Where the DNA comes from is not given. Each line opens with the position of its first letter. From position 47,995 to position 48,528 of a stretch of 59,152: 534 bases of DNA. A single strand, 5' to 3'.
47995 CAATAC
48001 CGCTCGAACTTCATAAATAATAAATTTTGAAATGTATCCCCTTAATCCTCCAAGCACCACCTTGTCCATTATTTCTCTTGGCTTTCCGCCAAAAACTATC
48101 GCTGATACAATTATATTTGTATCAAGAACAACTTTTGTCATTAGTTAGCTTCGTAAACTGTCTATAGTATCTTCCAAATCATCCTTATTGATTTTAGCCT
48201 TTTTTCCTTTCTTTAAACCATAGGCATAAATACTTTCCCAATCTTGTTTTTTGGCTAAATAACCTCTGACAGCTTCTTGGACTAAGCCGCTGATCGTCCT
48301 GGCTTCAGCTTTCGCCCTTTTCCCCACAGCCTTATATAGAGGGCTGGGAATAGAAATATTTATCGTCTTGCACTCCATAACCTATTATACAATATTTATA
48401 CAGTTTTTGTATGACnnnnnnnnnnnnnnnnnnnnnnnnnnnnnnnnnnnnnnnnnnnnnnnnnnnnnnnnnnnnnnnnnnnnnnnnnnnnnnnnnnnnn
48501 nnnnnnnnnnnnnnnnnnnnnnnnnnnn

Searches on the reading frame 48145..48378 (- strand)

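Call 6: search_protein_families(library=pfam, proteins=[window:48145-48378:-], max_evalue=0.1)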
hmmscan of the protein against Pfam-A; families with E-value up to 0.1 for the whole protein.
window:48145-48378:- (77 aa): 2 families
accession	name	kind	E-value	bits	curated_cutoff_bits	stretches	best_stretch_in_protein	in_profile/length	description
PF07878.17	RHH_5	-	0.0007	19.7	26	1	6-44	4-42/43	CopG-like RHH_1 or ribbon-helix-helix domain, RHH_5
PF01402.27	RHH_1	-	0.0076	16.6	20.5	1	6-43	2-39/39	Ribbon-helix-helix protein, copG family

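Call 65: search_protein_families(library=padloc, proteins=[window:48145-48378:-], max_evalue=0.01)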
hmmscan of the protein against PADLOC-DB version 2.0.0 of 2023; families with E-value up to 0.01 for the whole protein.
window:48145-48378:- (77 aa): 0 families
